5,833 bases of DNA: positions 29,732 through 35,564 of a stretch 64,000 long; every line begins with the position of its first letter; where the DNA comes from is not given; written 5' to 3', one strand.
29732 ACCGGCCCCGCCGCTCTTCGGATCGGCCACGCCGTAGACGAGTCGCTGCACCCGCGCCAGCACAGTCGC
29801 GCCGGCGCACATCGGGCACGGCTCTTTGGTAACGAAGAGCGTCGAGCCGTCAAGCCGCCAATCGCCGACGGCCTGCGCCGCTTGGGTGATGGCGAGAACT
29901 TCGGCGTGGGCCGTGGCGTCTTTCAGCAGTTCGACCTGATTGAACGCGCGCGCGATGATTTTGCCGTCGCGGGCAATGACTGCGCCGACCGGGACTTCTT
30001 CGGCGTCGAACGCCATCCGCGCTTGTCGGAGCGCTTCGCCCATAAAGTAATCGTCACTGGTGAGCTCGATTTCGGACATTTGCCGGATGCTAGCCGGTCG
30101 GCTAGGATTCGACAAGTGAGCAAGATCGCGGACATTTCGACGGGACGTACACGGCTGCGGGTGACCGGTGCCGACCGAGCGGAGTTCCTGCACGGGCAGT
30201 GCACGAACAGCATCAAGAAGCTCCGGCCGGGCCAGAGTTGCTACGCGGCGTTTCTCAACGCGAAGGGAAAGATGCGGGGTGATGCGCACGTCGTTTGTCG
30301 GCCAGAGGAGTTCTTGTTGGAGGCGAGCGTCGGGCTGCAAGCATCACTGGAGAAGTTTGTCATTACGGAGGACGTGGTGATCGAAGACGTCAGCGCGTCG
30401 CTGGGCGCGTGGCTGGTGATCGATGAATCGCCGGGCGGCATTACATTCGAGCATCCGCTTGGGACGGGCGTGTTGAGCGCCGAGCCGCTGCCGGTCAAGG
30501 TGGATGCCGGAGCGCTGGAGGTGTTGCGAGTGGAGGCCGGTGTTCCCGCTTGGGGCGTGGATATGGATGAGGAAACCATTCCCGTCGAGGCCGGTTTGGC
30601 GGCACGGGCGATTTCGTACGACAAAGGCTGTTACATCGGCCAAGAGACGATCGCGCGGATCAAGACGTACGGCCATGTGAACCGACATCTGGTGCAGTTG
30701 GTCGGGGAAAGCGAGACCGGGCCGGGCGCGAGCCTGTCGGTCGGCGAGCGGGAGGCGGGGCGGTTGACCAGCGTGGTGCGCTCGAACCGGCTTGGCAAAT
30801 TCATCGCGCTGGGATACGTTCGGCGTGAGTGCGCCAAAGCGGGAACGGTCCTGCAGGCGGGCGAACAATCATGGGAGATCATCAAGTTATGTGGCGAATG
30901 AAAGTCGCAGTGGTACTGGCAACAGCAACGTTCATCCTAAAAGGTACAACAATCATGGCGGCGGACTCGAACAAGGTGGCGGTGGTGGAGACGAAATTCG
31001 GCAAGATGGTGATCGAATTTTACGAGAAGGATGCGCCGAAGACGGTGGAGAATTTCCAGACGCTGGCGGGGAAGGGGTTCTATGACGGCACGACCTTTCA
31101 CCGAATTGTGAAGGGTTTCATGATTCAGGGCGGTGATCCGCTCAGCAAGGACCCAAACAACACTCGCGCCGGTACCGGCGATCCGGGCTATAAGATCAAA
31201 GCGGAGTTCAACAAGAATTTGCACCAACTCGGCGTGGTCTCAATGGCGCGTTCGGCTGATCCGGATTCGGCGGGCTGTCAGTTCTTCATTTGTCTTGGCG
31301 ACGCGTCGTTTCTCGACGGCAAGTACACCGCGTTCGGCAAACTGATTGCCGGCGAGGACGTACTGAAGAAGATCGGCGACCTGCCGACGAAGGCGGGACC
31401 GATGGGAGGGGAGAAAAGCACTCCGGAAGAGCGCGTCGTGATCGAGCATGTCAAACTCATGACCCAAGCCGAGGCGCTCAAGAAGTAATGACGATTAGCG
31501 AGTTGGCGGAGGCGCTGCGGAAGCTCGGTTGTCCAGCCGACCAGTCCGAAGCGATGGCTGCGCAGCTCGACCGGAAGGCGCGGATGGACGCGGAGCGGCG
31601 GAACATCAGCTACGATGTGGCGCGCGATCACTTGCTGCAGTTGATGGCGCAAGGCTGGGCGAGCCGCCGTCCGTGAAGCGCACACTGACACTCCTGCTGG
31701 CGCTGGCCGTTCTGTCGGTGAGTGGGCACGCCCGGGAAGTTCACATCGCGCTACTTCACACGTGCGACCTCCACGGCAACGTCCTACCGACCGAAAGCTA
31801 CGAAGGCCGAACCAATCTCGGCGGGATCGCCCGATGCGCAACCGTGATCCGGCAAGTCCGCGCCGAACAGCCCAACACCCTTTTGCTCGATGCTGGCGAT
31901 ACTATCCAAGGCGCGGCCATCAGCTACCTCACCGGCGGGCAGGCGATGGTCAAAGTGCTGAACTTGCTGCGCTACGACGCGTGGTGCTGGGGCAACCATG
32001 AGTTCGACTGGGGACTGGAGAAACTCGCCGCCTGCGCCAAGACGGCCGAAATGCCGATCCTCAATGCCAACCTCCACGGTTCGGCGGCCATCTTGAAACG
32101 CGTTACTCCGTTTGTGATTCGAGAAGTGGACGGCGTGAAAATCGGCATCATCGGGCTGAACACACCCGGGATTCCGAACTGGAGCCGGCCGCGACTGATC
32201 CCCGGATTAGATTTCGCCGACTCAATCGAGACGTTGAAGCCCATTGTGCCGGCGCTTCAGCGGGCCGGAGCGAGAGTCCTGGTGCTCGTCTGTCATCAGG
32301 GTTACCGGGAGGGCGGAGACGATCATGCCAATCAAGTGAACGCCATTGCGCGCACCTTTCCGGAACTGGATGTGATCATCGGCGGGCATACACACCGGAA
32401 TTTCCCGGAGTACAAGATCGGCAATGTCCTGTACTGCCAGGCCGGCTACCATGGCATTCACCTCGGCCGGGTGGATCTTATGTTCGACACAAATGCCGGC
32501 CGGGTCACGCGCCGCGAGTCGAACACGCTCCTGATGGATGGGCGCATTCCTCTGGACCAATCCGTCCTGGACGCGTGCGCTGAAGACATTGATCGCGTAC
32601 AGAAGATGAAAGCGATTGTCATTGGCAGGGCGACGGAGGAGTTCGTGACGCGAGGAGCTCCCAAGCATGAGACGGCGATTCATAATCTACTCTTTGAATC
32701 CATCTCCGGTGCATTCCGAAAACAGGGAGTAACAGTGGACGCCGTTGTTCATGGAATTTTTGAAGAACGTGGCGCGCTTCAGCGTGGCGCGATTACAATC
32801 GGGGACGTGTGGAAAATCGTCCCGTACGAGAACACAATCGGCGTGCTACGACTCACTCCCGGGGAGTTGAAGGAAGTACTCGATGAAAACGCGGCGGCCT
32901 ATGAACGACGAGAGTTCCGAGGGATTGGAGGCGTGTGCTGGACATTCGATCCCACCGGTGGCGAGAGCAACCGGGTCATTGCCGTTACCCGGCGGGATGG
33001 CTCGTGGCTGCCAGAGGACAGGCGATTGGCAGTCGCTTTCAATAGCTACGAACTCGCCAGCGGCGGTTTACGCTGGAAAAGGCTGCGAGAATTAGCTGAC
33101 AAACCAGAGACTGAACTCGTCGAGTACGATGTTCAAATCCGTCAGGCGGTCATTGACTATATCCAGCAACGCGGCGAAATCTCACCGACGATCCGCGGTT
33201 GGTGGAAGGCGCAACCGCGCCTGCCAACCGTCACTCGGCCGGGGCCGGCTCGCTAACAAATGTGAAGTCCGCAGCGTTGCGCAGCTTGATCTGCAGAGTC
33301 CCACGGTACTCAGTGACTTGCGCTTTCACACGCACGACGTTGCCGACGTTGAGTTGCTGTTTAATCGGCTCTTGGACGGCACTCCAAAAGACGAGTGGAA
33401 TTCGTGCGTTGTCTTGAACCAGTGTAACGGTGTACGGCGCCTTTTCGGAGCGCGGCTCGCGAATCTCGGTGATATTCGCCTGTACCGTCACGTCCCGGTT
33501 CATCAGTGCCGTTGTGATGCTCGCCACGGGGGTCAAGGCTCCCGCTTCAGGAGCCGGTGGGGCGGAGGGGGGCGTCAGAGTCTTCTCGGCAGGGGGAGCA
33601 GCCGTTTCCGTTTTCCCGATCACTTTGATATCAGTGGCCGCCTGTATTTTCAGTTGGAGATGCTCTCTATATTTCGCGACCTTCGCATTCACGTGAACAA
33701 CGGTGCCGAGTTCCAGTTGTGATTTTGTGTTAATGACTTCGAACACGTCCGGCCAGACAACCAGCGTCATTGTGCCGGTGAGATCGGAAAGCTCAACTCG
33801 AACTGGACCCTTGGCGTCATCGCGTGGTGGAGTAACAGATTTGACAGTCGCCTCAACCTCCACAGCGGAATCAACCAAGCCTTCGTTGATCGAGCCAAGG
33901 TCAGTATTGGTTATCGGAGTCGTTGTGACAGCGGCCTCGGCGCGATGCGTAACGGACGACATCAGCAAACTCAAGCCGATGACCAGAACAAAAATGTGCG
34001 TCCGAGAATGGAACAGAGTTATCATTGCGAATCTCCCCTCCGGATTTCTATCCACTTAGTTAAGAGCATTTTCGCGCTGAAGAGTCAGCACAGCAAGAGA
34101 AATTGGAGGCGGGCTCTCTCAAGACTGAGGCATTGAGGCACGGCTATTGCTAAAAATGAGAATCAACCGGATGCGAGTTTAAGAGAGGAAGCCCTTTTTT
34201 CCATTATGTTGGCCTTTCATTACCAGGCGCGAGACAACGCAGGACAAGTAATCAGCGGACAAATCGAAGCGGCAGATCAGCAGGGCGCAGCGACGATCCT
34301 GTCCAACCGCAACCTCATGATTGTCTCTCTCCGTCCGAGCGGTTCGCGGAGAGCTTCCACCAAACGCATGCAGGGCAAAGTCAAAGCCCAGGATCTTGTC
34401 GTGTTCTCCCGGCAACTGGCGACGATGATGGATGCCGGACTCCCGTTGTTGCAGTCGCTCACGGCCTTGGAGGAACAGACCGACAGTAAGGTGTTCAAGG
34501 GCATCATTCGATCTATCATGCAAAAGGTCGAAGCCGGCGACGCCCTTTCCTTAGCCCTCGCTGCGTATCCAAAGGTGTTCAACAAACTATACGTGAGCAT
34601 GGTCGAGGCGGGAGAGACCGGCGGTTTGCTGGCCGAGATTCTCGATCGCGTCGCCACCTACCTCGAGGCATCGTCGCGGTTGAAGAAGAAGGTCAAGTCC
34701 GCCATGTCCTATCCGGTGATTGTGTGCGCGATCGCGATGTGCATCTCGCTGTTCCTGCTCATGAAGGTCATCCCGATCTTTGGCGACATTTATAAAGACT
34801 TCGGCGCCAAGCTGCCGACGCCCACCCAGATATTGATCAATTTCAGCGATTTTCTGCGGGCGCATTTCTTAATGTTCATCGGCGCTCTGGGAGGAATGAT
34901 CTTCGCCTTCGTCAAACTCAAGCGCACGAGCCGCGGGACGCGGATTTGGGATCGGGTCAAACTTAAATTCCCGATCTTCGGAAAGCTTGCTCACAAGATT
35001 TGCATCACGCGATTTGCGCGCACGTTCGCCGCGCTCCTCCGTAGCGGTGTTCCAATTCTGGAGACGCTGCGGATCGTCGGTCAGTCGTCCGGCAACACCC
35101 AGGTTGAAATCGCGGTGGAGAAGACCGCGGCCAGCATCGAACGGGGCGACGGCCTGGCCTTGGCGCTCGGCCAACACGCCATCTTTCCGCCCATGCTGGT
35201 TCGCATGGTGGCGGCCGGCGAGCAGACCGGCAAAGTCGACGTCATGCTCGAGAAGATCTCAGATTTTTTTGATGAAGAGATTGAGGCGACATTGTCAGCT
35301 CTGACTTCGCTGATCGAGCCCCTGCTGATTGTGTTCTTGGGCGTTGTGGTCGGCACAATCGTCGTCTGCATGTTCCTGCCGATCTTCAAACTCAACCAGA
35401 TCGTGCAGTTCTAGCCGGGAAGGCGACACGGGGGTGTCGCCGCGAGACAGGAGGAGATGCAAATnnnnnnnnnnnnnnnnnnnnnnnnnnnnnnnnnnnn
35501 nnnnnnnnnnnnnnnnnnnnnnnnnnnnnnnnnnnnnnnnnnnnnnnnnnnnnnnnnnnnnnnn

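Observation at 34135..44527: Four sigma-54-type promoter motifs upstream of type IV pilus operons, next to a PilR-like activator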

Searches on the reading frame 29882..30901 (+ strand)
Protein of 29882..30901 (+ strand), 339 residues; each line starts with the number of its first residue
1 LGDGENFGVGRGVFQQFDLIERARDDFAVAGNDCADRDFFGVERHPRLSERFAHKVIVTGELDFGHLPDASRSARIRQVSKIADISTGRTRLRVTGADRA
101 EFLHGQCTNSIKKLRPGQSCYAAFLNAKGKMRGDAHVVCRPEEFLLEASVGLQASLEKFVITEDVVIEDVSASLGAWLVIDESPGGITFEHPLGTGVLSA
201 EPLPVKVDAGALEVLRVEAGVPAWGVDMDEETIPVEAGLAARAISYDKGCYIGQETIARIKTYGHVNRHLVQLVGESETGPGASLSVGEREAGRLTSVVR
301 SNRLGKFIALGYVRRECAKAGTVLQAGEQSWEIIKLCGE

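Call 11: search_protein_families(library=pfam, proteins=[window:29882-30901:+], max_evalue=0.01)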
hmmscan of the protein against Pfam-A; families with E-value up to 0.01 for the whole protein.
window:29882-30901:+ (339 aa): 2 families
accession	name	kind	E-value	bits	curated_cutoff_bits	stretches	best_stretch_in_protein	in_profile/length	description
PF01571.26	GCV_T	-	1.1e-18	67.9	25.6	2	75-150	35-110/255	Aminomethyltransferase folate-binding domain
PF08669.17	GCV_T_C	-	4.3e-08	33.4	25.9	1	268-325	1-61/80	Glycine cleavage T-protein C-terminal barrel domain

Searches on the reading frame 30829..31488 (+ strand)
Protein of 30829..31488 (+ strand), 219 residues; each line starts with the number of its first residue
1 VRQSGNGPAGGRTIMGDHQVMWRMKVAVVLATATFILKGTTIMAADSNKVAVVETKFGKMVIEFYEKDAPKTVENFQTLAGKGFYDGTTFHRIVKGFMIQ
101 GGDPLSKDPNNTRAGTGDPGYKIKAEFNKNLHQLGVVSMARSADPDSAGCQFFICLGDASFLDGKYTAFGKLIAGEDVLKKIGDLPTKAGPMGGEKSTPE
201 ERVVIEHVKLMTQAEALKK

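Call 11: search_protein_families(library=pfam, proteins=[window:30829-31488:+], max_evalue=0.01)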
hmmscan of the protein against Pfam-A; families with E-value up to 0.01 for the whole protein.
window:30829-31488:+ (219 aa): 1 family
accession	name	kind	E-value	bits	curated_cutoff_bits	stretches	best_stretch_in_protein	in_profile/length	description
PF00160.26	Pro_isomerase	-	1.6e-49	168.6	21.7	1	52-209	3-158/159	Cyclophilin type peptidyl-prolyl cis-trans isomerase/CLD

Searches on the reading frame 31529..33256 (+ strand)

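Call 12: search_protein_families(library=pfam, proteins=[window:31529-33256:+], max_evalue=0.01)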
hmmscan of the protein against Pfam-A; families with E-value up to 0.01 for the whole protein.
window:31529-33256:+ (575 aa): 2 families
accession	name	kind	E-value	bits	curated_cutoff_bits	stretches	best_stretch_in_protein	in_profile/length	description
PF02872.23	5_nucleotid_C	-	1.8e-16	61.1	23.6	1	364-516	1-153/158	5'-nucleotidase, C-terminal domain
PF00149.33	Metallophos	-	1e-10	42.8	21.5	1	75-290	3-190/191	Calcineurin-like phosphoesterase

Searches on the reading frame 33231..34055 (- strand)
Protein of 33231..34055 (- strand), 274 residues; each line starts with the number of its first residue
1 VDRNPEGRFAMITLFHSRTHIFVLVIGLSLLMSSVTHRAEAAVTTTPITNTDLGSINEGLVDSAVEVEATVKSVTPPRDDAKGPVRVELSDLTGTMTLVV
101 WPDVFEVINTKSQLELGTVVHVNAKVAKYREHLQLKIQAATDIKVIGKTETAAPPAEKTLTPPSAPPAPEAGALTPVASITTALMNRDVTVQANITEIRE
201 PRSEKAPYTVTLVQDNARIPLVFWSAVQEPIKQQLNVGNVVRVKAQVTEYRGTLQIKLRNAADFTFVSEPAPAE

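Call 12: search_protein_families(library=pfam, proteins=[window:33231-34055:-], max_evalue=0.01)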
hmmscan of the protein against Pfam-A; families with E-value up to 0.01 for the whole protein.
window:33231-34055:- (274 aa): 2 families
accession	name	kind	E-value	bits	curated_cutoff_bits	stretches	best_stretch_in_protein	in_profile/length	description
PF01336.31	tRNA_anti-codon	-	2.3e-20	72.8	27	2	65-141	1-73/75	OB-fold nucleic acid binding domain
PF13742.12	tRNA_anti_2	-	1.6e-10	41.5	27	1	183-257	16-90/95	OB-fold nucleic acid binding domain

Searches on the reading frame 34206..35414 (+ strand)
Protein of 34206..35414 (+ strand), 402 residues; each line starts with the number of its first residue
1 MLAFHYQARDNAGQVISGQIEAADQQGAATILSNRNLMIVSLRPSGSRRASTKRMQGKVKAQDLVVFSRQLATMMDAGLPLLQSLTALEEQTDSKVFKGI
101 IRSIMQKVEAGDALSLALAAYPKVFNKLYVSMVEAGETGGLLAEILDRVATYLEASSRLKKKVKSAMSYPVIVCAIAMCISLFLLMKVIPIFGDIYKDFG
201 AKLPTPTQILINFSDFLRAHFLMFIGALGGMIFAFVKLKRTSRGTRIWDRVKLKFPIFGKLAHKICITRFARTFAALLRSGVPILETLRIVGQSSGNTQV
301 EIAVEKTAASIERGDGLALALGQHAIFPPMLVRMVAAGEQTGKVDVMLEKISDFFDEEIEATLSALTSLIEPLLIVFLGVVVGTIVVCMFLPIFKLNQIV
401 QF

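Call 12: search_protein_families(library=pfam, proteins=[window:34206-35414:+], max_evalue=0.01)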
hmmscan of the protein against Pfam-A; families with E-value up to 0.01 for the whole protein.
window:34206-35414:+ (402 aa): 2 families
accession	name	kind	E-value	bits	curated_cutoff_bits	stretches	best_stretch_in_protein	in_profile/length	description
PF00482.28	T2SSF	-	1.2e-62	209.8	25.2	2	67-190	1-125/125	Type II secretion system (T2SS), protein F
PF02687.27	FtsX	-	0.0097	16.4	25.5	0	164-241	45-118/120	FtsX-like permease C-terminal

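Call 41: search_protein_families(library=ncbifam, proteins=[window:34206-35414:+], max_evalue=0.001)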
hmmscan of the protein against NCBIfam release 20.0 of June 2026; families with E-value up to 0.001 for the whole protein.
window:34206-35414:+ (402 aa): 6 families
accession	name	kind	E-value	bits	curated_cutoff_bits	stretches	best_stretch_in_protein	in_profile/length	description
NF052607.1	T4PiliAsmPilCThrm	equivalog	1.6e-121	406.2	700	1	1-396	1-400/406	type IV pilus assembly protein PilC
NF052606.1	T4PiliAsmPilCMyx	equivalog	2.8e-118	395.4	700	1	3-400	21-418/419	type IV pilus assembly protein PilC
TIGR02120.1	GspF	equivalog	1.9e-115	386.3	424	1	4-400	1-401/401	type II secretion system inner membrane protein GspF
NF007861.0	PRK10573.1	equivalog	3.1e-86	289.9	401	1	4-400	7-398/401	protein transport protein HofC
NF047826.1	T3SSXpsF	equivalog_domain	3.1e-75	253.5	650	1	1-399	1-403/405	type II secretion system protein XpsF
NF041012.2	T4P_ComGB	equivalog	1.6e-43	149.3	240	1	67-396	6-330/332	competence type IV pilus assembly protein ComGB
